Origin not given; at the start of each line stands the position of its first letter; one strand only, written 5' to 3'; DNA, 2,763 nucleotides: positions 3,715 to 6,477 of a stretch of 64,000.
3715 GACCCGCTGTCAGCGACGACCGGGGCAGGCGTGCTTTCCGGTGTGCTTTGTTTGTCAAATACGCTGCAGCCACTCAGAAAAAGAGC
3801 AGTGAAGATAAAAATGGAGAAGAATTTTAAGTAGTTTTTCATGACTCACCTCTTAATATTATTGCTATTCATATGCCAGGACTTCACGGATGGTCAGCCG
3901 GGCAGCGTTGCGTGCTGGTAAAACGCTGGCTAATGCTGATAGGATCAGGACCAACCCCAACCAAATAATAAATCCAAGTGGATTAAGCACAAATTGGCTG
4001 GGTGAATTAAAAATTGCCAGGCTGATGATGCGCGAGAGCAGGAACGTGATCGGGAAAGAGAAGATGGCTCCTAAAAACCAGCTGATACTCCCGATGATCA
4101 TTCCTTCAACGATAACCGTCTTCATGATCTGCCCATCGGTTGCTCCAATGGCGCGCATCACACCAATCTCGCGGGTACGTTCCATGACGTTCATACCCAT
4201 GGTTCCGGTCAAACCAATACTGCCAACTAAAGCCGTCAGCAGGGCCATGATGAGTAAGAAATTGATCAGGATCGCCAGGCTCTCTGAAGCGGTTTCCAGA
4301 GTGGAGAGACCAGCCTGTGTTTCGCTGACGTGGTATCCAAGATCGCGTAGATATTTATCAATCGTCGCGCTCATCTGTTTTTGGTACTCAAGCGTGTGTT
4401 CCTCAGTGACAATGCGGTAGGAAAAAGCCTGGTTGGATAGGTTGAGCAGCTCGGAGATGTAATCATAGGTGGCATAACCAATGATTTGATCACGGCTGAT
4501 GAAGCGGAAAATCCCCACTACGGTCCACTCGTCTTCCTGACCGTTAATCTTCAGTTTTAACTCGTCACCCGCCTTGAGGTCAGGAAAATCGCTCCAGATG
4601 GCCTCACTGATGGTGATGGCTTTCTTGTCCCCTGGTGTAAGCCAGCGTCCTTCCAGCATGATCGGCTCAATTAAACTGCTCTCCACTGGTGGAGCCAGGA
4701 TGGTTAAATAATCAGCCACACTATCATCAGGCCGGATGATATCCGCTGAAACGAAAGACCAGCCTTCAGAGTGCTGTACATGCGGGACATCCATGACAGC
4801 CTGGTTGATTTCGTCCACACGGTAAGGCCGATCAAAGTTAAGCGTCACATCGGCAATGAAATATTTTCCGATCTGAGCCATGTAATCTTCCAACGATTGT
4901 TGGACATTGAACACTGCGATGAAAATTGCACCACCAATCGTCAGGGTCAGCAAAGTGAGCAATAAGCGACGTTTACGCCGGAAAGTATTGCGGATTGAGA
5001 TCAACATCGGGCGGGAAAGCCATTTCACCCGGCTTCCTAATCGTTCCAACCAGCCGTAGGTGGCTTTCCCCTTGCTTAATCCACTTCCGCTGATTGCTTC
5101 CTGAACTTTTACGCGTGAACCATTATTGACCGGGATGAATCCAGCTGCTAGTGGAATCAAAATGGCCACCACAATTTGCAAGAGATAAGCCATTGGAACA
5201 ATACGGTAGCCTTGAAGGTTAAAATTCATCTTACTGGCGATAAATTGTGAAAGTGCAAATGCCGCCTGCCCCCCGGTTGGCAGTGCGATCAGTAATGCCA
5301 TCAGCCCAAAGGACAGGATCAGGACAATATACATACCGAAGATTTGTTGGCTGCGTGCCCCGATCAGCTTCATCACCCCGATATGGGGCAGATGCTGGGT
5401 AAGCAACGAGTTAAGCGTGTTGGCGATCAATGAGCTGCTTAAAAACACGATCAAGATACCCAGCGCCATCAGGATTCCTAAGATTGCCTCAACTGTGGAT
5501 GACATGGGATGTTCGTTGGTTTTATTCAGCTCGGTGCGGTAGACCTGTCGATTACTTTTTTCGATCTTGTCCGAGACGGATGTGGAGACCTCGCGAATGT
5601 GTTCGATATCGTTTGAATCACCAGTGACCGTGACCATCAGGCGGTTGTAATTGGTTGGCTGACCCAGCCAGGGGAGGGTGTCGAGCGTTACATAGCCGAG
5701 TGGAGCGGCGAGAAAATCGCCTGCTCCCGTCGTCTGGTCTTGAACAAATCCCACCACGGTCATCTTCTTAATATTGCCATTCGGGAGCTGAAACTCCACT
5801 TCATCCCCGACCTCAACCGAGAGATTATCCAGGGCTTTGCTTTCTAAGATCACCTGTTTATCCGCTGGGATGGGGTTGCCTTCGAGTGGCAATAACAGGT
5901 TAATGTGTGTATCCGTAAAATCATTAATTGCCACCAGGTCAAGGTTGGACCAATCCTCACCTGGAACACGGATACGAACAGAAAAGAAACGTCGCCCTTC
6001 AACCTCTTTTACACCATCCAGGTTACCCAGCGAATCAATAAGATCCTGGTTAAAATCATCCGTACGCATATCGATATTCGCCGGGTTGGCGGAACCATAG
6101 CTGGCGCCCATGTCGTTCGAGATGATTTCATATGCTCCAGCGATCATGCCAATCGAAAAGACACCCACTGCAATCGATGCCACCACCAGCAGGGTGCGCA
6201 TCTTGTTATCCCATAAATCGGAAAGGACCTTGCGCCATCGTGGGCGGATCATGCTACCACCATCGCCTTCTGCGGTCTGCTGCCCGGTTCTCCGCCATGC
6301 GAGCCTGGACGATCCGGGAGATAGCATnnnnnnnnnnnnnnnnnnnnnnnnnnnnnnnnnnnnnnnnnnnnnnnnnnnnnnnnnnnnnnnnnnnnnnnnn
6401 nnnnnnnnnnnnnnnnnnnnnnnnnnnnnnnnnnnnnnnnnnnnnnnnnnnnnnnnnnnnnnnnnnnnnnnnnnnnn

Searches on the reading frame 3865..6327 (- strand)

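Call 41: search_protein_families(library=pfam, proteins=[window:3865-6327:-], max_evalue=0.0001)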
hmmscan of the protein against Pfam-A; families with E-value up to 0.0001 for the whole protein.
window:3865-6327:- (820 aa): 2 families
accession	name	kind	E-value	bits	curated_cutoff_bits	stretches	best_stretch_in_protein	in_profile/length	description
PF02687.27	FtsX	-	7.3e-27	94.2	25.5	2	693-812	2-119/120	FtsX-like permease C-terminal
PF12704.14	MacB_PCD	-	9.1e-18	65.7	27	2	45-236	1-193/207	MacB-like periplasmic core domain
